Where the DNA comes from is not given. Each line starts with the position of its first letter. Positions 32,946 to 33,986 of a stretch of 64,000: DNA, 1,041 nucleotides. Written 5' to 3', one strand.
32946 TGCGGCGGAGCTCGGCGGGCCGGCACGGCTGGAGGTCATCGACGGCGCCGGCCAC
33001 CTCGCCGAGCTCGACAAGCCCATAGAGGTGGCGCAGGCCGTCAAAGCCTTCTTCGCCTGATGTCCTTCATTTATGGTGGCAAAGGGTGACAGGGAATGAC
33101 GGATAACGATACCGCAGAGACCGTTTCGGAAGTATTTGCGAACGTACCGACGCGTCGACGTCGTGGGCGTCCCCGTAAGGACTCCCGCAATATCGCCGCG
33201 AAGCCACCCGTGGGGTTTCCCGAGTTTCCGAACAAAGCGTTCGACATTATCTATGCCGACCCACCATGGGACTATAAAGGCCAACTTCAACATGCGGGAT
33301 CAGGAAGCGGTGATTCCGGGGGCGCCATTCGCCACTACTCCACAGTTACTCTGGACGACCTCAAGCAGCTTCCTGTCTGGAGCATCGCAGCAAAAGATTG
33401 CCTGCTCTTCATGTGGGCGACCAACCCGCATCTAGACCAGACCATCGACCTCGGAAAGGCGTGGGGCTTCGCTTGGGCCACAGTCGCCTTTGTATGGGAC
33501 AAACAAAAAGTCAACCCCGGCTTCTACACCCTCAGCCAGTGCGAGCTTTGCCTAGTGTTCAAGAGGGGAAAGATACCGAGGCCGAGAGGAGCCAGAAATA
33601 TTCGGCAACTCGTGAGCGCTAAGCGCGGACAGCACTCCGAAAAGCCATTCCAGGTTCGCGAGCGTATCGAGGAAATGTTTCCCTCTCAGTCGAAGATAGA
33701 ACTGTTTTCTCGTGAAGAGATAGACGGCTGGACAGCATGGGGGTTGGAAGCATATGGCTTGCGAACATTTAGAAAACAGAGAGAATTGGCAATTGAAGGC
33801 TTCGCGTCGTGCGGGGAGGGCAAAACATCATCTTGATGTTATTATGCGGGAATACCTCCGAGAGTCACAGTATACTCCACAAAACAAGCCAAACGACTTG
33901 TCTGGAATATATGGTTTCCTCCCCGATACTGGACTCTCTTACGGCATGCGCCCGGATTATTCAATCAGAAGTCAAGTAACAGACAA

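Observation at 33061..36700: Low-GC islet with an orphan MT-A70 DNA methyltransferase next to a GmrSD-like DUF262/DUF1524 nuclease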

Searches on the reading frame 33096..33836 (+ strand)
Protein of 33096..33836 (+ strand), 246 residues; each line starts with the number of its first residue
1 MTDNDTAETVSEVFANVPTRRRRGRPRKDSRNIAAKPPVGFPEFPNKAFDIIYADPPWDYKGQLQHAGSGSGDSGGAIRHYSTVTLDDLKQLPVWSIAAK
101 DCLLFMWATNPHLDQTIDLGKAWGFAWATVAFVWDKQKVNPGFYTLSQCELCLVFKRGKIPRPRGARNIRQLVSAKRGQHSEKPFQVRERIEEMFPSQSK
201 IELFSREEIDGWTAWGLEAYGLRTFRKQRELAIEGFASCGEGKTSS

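Call 3: search_protein_families(library=pfam, proteins=[window:33096-33836:+], max_evalue=0.01)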
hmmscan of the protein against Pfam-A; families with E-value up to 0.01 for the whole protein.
window:33096-33836:+ (246 aa): 1 family
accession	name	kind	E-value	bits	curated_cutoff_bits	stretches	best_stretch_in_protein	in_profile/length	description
PF05063.20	MT-A70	-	5.7e-20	72.4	23.9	1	49-218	1-172/172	MT-A70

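Call 4: search_protein_families(library=padloc, proteins=[window:33096-33836:+], max_evalue=0.01)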
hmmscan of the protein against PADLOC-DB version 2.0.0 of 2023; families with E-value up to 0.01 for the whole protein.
window:33096-33836:+ (246 aa): 4 families
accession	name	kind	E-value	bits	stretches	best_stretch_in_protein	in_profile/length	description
PDLC03262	MTase_II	-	3e-59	198.2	1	44-219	5-180/204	Type II methyltransferase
PDLC03221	MTase_II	-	3.2e-17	60.9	1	47-219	19-192/272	Type II methyltransferase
PDLC03723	oMTase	-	2.4e-07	28.4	1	81-132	27-78/414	orphan methyltransferase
PDLC03271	MTase_II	-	0.0073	13.9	1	44-157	26-142/228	Type II methyltransferase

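Call 8: find_encoding_contigs(protein=window:33096-33836:+, flank=10000, max_places=10)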
Protein window:33096-33836:+ (246 aa): 1 contig read that carries it; 1 place shown.
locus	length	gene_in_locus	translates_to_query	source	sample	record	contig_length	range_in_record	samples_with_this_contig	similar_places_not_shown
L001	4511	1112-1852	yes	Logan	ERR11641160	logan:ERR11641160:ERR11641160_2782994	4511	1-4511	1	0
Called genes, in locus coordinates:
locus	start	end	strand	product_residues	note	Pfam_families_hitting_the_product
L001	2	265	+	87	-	?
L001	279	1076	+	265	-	PF00561:Abhydrolase_1 (faint), PF12697:Abhydrolase_6, PF12146:Hydrolase_4 (weak)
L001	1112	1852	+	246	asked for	PF05063:MT-A70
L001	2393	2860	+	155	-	PF00903:Glyoxalase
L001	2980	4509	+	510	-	?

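Call 15: find_homologous_proteins(query=window:33096-33836:+, max_evalue=1e-10)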
Query window:33096-33836:+ (246 aa): 4566 proteins with E <= 1e-10 among 4902 candidates; the best 120 are listed.
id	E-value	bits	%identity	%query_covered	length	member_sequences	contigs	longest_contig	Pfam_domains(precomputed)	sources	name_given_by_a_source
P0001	2.2e-168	576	100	100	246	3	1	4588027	PF05063.21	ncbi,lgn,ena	-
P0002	7.0e-134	463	81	99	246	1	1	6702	PF05063.21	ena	-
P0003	2.8e-122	425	81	89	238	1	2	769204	PF05063.21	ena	-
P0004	4.3e-119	414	79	89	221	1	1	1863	PF05063.21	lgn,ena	-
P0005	6.8e-117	407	84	84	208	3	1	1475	PF05063.21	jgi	-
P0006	1.1e-116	407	77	89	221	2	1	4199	PF05063.21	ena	-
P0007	3.8e-110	385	79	83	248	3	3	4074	PF05063.21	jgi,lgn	-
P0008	2.8e-102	359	83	74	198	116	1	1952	PF05063.21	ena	-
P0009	1.5e-99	350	76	76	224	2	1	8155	PF05063.21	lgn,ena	-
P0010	3.7e-98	346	81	73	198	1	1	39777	PF05063.21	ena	-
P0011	4.0e-98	346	76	76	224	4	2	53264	PF05063.21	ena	-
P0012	1.2e-97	344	77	74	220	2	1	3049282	PF05063.21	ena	-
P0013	1.8e-97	344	74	80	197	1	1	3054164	PF05063.21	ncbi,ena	-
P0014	2.9e-97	343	78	75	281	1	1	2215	PF05063.21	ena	-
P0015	9.3e-97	341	79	75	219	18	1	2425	PF05063.21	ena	-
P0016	1.1e-96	341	77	74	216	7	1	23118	PF05063.21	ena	-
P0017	1.1e-96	341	79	72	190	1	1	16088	PF05063.21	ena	-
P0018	4.2e-96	339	75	78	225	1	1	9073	PF05063.21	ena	-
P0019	7.9e-96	338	76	76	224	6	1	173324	PF05063.21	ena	-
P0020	8.5e-96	338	74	76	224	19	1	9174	PF05063.21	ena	-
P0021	1.4e-95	337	74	77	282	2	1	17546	PF05063.21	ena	-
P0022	1.8e-95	337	66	89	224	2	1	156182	PF05063.21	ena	-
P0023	1.8e-95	337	76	74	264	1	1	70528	PF05063.21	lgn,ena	-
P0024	2.9e-95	336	78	72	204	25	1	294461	PF05063.21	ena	-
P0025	3.5e-95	336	77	74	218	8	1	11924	PF05063.21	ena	-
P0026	3.6e-95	336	76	74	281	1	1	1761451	PF05063.21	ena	-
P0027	5.9e-95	335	77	74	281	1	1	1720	PF05063.21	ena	-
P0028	1.0e-94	335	78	74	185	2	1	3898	PF05063.21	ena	-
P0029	1.0e-94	335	76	72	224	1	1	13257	PF05063.21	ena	-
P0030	1.5e-94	334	78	72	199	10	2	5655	PF05063.21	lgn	-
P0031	1.9e-94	334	77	74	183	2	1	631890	PF05063.21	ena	-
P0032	2.2e-94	334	72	79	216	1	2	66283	PF05063.21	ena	-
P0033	2.4e-94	333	78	74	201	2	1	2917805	PF05063.21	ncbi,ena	-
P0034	2.4e-94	333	77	74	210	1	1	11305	PF05063.21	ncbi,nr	ncbi:MAG: MT-A70 family methyltransferase [Chloroflexi bacterium]|nr:MT-A70 family methyltransferase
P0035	2.5e-94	333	76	75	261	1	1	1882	PF05063.21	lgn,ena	-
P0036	2.7e-94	333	75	75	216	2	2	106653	PF05063.21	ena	-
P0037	2.8e-94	333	72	80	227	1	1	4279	PF05063.21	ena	-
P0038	3.0e-94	333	75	75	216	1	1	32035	PF05063.21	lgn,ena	-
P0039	4.1e-94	333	75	73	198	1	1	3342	PF05063.21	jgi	-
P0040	8.6e-94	332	76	74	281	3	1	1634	PF05063.21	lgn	-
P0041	9.4e-94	331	74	74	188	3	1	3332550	PF05063.21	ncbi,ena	-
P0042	9.5e-94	331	74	74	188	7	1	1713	PF05063.21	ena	-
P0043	9.8e-94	331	74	74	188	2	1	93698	PF05063.21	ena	-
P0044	1.4e-93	331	77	72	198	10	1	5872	PF05063.21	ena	-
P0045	1.6e-93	331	67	87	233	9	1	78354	PF05063.21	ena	-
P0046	2.1e-93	330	71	80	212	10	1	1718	PF05063.21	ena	-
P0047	2.1e-93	330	74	76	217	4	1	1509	PF05063.21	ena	-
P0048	2.4e-93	330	77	74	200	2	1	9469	PF05063.21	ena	-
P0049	2.9e-93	330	74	74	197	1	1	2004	PF05063.21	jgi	-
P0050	3.0e-93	330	74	74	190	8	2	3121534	PF05063.21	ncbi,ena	-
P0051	4.0e-93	329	73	78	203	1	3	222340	PF05063.21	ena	-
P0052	4.1e-93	329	77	73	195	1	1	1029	PF05063.21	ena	-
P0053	4.3e-93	329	73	74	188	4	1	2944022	PF05063.21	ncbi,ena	-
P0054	4.5e-93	329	73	74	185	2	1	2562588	PF05063.21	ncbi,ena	-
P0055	4.6e-93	329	74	74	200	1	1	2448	PF05063.21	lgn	-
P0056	5.1e-93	329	77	73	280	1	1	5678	PF05063.21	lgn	-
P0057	6.1e-93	329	75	76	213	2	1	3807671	PF05063.21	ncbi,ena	-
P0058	7.3e-93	329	75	74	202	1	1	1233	PF05063.21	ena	-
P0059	7.8e-93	328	78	69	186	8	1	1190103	PF05063.21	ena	-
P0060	8.0e-93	328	77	72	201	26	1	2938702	PF05063.21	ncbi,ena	-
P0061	8.7e-93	328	71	83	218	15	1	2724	PF05063.21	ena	-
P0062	9.5e-93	328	76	72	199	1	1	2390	PF05063.21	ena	-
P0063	9.5e-93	328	75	72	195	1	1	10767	PF05063.21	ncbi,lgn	-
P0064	9.9e-93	328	77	73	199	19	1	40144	PF05063.21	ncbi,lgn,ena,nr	ncbi:MAG: MT-A70 family methyltransferase [Acidobacteriota bacterium]|nr:MT-A70 family methyltransfe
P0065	1.0e-92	328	76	74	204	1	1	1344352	PF05063.21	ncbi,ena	-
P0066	1.0e-92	328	75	74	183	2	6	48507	PF05063.21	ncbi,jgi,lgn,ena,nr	ncbi:MAG: MT-A70 family methyltransferase [bacterium]|nr:hypothetical protein [Acidimicrobiia bacter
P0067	1.2e-92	328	75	75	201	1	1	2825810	PF05063.21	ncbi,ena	-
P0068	1.2e-92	328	75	74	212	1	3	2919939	PF05063.21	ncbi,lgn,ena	-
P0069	1.2e-92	328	76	74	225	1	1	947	PF05063.21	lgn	-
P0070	1.2e-92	328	77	74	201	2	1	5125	PF05063.21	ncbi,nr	ncbi:MAG: transcriptional regulator [Chloroflexi bacterium]|nr:transcriptional regulator [Chloroflex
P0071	1.2e-92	328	74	75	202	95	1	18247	PF05063.21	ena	-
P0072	1.3e-92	328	75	73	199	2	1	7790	PF05063.21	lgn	-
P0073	1.4e-92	328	74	75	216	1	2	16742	PF05063.21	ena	-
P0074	1.5e-92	327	66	87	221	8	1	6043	PF05063.21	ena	-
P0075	1.6e-92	327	75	75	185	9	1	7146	PF05063.21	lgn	-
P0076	1.9e-92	327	77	74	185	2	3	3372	PF05063.21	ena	-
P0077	1.9e-92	327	72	80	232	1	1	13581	PF05063.21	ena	-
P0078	2.0e-92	327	71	81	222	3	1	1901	PF05063.21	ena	-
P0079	2.2e-92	327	77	74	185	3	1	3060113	PF05063.21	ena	-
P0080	2.2e-92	327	78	72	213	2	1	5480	PF05063.21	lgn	-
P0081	2.8e-92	327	75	74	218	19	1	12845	PF05063.21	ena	-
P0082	2.9e-92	327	74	74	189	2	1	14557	PF05063.21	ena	-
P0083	2.9e-92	327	75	74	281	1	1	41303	PF05063.21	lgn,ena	-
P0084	3.6e-92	326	75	72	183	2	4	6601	PF05063.21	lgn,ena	-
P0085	3.7e-92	326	77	73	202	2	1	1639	PF05063.21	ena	-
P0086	3.9e-92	326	69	83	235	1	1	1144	PF05063.21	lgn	-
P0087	4.2e-92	326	77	74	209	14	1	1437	PF05063.21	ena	-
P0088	4.5e-92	326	76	74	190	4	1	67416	PF05063.21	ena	-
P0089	4.7e-92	326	75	74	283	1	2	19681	PF05063.21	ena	-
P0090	4.8e-92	326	73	74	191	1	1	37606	PF05063.21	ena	-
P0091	5.0e-92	326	74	72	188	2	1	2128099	PF05063.21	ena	-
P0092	5.1e-92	326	71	83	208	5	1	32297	PF05063.21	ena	-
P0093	5.2e-92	326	75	74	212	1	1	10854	PF05063.21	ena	-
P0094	5.8e-92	326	75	74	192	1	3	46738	PF05063.21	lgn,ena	-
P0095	5.9e-92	326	74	72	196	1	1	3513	PF05063.21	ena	-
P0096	6.1e-92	325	77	73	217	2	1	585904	PF05063.21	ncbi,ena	-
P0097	6.1e-92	325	75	74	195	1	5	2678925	PF05063.21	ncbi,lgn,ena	-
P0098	6.4e-92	325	75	74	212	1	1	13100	PF05063.21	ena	-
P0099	6.4e-92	325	75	72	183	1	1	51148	PF05063.21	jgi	jgi:N6-adenosine-specific RNA methylase IME4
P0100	6.8e-92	325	75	73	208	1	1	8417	PF05063.21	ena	-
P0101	6.9e-92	325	75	74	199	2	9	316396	PF05063.21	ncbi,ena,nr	ncbi:MAG: transcriptional regulator [Gemmatimonadetes bacterium]|nr:transcriptional regulator [Gemma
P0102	7.2e-92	325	73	75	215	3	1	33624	PF05063.21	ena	-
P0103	7.3e-92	325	73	75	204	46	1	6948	PF05063.21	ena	-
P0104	7.6e-92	325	75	74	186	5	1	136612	PF05063.21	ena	-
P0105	7.7e-92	325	74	73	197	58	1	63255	PF05063.21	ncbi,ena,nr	ncbi:MAG: MT-A70 family methyltransferase [bacterium]|nr:MT-A70 family methyltransferase [bacterium]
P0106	7.9e-92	325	70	78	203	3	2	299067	PF05063.21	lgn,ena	-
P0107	8.4e-92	325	73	78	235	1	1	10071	PF05063.21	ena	-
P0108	8.7e-92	325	73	76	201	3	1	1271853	PF05063.21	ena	-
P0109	8.9e-92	325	75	72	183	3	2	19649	PF05063.21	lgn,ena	-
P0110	9.1e-92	325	76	73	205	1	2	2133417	PF05063.21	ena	-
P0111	9.5e-92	325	74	76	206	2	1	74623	PF05063.21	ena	-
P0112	9.9e-92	325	75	73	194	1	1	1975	PF05063.21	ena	-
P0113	1.0e-91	325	72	76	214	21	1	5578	PF05063.21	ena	-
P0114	1.0e-91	325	73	79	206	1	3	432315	PF05063.21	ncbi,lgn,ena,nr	ncbi:MAG: MT-A70 family methyltransferase [Chloroflexota bacterium]|nr:MT-A70 family methyltransfera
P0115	1.1e-91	325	74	74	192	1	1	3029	PF05063.21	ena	-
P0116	1.3e-91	324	79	71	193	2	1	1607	PF05063.21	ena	-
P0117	1.3e-91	324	74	73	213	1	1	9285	PF05063.21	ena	-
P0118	1.4e-91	324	76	72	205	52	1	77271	PF05063.21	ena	-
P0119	1.5e-91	324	76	74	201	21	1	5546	PF05063.21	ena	-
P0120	1.5e-91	324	75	73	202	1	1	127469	PF05063.21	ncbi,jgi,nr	ncbi:MAG: transcriptional regulator [Alphaproteobacteria bacterium GM202ARS2]|nr:transcriptional reg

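Call 16: find_encoding_contigs(protein=P0002, flank=5000, max_places=3)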
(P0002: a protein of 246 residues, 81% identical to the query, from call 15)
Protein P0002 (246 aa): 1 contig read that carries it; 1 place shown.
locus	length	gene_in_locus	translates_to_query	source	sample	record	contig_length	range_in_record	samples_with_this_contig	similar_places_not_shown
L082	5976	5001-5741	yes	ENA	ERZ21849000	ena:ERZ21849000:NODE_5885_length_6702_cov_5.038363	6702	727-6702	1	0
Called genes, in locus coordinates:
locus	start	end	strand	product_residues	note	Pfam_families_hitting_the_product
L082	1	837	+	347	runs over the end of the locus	PF08240:ADH_N, PF01262:AlaDh_PNT_C (weak), PF00107:ADH_zinc_N, PF13602:ADH_zinc_N_2 (weak)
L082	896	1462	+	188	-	PF04290:DctQ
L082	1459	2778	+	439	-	PF06808:DctM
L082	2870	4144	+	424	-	PF00296:Bac_luciferase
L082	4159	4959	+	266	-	PF00561:Abhydrolase_1 (faint), PF12697:Abhydrolase_6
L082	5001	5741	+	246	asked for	PF05063:MT-A70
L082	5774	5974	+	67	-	?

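Call 17: find_encoding_contigs(protein=P0003, flank=5000, max_places=3)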
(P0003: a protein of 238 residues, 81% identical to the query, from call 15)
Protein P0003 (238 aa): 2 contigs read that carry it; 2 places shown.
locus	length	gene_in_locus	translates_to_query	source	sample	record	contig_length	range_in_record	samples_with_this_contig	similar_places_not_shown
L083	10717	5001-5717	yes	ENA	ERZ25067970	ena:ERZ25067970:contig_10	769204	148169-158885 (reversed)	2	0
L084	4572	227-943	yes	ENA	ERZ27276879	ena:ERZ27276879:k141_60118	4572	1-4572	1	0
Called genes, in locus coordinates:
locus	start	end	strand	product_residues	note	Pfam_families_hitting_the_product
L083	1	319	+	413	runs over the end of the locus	PF05977:MFS_3, PF07690:MFS_1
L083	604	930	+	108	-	-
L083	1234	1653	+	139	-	-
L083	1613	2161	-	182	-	PF03160:Calx-beta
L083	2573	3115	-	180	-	PF03160:Calx-beta (weak)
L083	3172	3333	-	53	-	-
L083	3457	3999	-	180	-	PF03160:Calx-beta (weak)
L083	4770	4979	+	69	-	-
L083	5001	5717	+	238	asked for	PF05063:MT-A70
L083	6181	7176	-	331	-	PF12760:Zn_ribbon_IS1595, PF12762:DDE_Tnp_IS1595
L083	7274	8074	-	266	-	PF12686:DUF3800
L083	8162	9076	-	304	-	PF13289:SIR2_2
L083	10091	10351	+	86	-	PF22513:FitA-like_RHH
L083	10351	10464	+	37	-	-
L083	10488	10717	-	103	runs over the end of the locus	-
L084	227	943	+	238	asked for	PF05063:MT-A70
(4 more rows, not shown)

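Call 18: find_encoding_contigs(protein=P0006, flank=5000, max_places=3)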
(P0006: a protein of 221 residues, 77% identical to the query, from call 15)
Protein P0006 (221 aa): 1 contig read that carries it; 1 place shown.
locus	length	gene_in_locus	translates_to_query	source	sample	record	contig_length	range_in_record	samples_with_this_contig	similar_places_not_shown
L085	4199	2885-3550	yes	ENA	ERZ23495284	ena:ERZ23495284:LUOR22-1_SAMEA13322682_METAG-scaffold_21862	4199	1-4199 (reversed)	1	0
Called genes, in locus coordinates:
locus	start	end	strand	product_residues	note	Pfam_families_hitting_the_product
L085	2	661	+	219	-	?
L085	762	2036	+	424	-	PF00296:Bac_luciferase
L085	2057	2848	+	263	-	PF00561:Abhydrolase_1 (faint), PF12697:Abhydrolase_6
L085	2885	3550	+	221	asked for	PF05063:MT-A70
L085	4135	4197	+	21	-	?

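Call 33: find_homologous_proteins(query=L083:5647-6174:+, max_evalue=0.00001)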
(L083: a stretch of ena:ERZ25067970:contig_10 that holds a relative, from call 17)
Query L083:5647-6174:+ (176 aa): 100 proteins with E <= 0.00001 among 126 candidates.
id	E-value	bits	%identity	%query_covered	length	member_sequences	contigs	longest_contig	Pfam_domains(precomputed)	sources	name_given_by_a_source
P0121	2.1e-97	342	100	83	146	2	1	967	PF11407.15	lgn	-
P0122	5.0e-87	308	73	100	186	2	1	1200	PF11407.15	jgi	-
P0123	1.4e-68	248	59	100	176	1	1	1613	PF11407.15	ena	-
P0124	1.5e-65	238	58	100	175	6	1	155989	PF11407.15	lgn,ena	-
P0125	1.7e-65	238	59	100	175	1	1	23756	PF11407.15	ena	-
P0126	6.8e-65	236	56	100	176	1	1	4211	PF11407.15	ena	-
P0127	1.6e-64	235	56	99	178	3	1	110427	PF11407.15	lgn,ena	-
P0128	5.6e-64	233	56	99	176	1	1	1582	PF11407.15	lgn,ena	-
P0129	9.4e-64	232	57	99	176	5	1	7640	PF11407.15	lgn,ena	-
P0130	1.0e-63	232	58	99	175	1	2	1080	PF11407.15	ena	-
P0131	1.3e-63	232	55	100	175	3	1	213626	PF11407.15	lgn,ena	-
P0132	7.1e-63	230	56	100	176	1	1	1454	PF11407.15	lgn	-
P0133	7.8e-63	229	58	100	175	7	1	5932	PF11407.15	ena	-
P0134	9.9e-63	229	54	99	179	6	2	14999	PF11407.15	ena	-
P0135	1.6e-62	228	54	100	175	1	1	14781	PF11407.15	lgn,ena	-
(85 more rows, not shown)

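Call 45: search_protein_families(library=pfam, proteins=[L083:5647-6174:+, L083:4770-4979:+], max_evalue=0.01)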
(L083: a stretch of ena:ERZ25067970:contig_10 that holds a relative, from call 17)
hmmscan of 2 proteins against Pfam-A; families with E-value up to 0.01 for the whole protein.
L083:5647-6174:+ (176 aa): 1 family
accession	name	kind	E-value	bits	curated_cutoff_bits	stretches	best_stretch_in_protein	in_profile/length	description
PF11407.14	RestrictionMunI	-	7.9e-21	75.1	25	1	47-171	60-193/193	Type II restriction enzyme MunI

L083:4770-4979:+ (69 aa): 0 families

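Call 46: search_protein_families(library=ncbifam, proteins=[window:33096-33836:+, L083:5647-6174:+], max_evalue=0.001)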
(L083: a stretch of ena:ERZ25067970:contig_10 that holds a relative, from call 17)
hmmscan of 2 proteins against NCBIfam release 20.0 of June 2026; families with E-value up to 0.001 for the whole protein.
window:33096-33836:+ (246 aa): 0 families

L083:5647-6174:+ (176 aa): 0 families

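Call 47: search_dna_similar(query=window:33096-33836:+, collection=plasmids, mode=protein, max_rows=12)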
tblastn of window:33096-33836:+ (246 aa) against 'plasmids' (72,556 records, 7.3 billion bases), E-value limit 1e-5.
Records with a match: 175; places in all: 181; records where one place covers at least 80% of the query: 1.
Best place of each record, by identity: <60% 175.
By first word of the organism name: Escherichia 60; Klebsiella 24; Enterococcus 15; Nostoc 11; Sinorhizobium 7; Acaryochloris 5; Rahnella 4; Salmonella 3; Arsenophonus 3; Rhizobium 3; and 35 more.
By predicted mobility (MOB-suite, as given by PLSDB): non-mobilizable 120; conjugative 43; mobilizable 12.
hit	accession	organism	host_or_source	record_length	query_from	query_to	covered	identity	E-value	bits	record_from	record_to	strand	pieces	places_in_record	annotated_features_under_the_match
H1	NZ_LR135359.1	Enterococcus faecium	-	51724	49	219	70%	42.1%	4e-32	130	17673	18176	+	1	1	MT-A70 family methyltransferase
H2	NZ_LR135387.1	Enterococcus faecium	-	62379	49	219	70%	42.1%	4e-32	130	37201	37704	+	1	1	MT-A70 family methyltransferase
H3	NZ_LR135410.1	Enterococcus faecium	-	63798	49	219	70%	42.1%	4e-32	130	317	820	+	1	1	MT-A70 family methyltransferase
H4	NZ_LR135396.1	Enterococcus faecium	-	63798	49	219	70%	42.1%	4e-32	130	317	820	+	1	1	MT-A70 family methyltransferase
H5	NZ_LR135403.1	Enterococcus faecium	-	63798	49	219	70%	42.1%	4e-32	130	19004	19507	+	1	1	MT-A70 family methyltransferase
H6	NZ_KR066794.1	Enterococcus faecium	-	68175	49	219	70%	42.1%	4e-32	130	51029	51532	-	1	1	MT-A70 family methyltransferase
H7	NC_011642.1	Enterococcus faecalis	-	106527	49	219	70%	42.1%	4e-32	130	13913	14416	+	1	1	MT-A70 family methyltransferase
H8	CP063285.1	Enterococcus faecium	Homo sapiens,rectal swab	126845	49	219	70%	42.1%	4e-32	130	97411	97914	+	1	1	DNA methyltransferase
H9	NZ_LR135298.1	Enterococcus faecium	-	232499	49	219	70%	42.1%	4e-32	130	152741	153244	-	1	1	MT-A70 family methyltransferase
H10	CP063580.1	Enterococcus faecium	Homo sapiens,rectal swab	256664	49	219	70%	42.1%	4e-32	130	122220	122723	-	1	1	DNA methyltransferase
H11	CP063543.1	Enterococcus faecium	Homo sapiens,rectal swab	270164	49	219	70%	42.1%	4e-32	130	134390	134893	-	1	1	DNA methyltransferase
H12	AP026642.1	Enterococcus faecium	Homo sapiens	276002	49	219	70%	42.1%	4e-32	130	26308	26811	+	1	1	adenine methylase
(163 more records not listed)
